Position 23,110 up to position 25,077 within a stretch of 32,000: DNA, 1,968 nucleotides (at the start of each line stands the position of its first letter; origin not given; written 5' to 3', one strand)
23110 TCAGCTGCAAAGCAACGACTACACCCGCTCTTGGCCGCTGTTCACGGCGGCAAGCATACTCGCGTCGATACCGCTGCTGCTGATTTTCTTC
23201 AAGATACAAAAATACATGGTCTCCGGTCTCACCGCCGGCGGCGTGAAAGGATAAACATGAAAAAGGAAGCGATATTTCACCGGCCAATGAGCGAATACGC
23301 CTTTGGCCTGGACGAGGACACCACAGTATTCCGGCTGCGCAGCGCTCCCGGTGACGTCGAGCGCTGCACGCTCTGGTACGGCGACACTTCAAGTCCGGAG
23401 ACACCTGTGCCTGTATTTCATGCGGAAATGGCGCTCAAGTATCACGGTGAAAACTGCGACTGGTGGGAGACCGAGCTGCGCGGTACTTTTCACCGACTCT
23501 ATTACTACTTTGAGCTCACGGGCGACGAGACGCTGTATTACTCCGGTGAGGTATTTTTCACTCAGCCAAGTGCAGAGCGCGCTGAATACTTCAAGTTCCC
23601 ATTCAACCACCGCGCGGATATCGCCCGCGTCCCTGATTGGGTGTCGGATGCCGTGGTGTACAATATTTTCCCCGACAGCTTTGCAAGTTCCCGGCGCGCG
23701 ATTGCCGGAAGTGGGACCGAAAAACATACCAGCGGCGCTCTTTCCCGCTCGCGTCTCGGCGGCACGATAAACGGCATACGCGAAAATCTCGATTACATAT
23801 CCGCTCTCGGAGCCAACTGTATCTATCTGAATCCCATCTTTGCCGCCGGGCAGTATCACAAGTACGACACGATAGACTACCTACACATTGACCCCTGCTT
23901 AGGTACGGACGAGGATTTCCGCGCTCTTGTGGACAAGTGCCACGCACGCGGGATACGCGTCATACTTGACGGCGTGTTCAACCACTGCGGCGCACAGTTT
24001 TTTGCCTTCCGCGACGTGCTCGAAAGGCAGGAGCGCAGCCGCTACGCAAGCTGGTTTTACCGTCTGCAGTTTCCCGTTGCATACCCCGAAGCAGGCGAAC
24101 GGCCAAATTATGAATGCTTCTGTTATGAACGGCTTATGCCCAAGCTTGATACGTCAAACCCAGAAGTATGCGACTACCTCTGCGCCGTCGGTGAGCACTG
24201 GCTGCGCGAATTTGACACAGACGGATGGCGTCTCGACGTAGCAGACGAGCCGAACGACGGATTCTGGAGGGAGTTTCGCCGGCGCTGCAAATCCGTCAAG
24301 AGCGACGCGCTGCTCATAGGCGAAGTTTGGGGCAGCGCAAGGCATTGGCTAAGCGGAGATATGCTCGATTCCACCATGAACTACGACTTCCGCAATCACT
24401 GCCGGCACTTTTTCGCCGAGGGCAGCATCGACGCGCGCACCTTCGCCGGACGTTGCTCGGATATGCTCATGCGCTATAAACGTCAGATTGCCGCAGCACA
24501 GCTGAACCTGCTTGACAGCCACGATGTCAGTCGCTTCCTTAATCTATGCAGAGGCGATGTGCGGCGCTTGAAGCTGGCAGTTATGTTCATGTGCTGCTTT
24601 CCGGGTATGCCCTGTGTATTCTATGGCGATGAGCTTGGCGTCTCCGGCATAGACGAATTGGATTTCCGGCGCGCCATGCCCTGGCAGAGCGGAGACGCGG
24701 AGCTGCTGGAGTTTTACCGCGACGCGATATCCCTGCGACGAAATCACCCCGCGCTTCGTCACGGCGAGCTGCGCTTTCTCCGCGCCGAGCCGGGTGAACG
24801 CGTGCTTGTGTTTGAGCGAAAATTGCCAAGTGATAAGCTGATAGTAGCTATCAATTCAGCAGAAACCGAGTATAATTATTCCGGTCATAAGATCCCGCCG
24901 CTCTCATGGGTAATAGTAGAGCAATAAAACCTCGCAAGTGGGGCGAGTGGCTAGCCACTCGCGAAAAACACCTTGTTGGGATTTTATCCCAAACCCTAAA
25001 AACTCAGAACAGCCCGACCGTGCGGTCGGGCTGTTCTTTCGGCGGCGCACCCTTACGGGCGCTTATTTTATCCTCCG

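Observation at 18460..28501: A ~10-kb island inserted exactly at the guaA stop codon, with matching cores, matching arm repeats and an orphaned host terminator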

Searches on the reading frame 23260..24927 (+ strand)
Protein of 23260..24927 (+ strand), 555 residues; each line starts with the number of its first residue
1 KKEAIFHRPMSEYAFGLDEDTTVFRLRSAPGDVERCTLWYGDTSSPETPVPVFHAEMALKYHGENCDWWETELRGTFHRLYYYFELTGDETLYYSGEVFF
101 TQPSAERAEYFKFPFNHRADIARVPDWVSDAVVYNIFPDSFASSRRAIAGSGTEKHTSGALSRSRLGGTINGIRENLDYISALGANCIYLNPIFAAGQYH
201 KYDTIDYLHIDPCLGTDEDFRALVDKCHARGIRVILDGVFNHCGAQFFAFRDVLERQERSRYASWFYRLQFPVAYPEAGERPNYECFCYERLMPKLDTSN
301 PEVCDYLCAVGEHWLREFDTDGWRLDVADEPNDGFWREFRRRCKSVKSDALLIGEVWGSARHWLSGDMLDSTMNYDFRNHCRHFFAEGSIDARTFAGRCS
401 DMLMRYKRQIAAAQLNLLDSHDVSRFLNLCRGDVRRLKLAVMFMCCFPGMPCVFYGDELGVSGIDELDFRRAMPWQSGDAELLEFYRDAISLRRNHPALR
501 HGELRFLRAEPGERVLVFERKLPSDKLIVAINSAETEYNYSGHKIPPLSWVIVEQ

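Call 7: search_protein_families(library=pfam, proteins=[window:23260-24927:+], max_evalue=0.01)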
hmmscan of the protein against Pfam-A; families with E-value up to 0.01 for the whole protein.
window:23260-24927:+ (555 aa): 5 families
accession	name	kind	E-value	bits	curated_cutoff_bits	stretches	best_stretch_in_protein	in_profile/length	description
PF00128.31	Alpha-amylase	-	3.2e-66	224.8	22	1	136-464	2-359/446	Alpha amylase, catalytic domain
PF02903.20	Alpha-amylase_N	-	3.7e-23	82.4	23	1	2-117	3-120/120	Alpha amylase, N-terminal ig-like domain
PF11941.14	DUF3459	-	9.9e-06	26.3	22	1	485-536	1-54/90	Domain of unknown function (DUF3459)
PF16657.11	Malt_amylase_C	-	0.0005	20.5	27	1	502-538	1-36/75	Maltogenic Amylase, C-terminal domain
PF22612.2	GH113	-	0.0055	16.5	27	1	175-299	19-143/289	Glycoside Hydrolase Family 113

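Call 37: search_protein_families(library=ncbifam, proteins=[window:23260-24927:+], max_evalue=0.001)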
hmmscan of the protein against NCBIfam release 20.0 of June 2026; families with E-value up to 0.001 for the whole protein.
window:23260-24927:+ (555 aa): 41 families (the best 25 are shown)
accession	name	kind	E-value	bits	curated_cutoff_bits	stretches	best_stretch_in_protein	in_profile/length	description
NF008051.0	PRK10785.1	equivalog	7.1e-92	308.5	568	1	63-535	57-560/607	maltodextrin glucosidase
NF041090.1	Cyc-maltodext_AglB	equivalog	1.4e-84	284.6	540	1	125-538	2-409/470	cyclomaltodextrinase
NF011083.0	PRK14510.1-2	equivalog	9.5e-71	238.6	1322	2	109-430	145-493/1186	bifunctional glycogen debranching protein GlgX/4-alpha-glucanotransferase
NF041321.1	Alpha-amyl_MalA_Halo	equivalog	2.7e-41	141.7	875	1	123-536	252-627/666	alpha-amylase MalA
NF051899.1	BetGalacBglAAgro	equivalog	7.1e-33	113.8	900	2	126-266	1-123/537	beta-galactosidase BglA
TIGR02403.1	trehalose_treC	equivalog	5.4e-30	104.6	799.05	1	128-327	2-194/544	alpha,alpha-phosphotrehalase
TIGR02456.1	treS_nterm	equivalog_domain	8.8e-29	100.4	678.35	2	168-266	25-123/539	maltose alpha-D-glucosyltransferase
NF007051.0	PRK09505.1-1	equivalog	9e-28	96.7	864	2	129-247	197-330/686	alpha-amylase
NF007060.0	PRK09505.2-5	equivalog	4.5e-27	94.4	790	2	120-245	183-324/690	alpha-amylase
NF008183.0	PRK10933.1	subfamily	6.6e-26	91.1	535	1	123-265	3-126/551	alpha,alpha-phosphotrehalase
NF007058.0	PRK09505.2-3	equivalog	9.1e-21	73.6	897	2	129-247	208-341/742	alpha-amylase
NF007053.0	PRK09505.1-3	equivalog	1.1e-20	73.4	1269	2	128-248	188-323/687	alpha-amylase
TIGR02402.1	trehalose_TreZ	equivalog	1.2e-20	73.4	538.8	1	168-245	109-188/545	malto-oligosyltrehalose trehalohydrolase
NF007059.0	PRK09505.2-4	equivalog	1.2e-20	73.3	865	2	124-247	183-320/683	alpha-amylase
NF007052.0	PRK09505.1-2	equivalog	6.5e-20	70.8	749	2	126-247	185-320/677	alpha-amylase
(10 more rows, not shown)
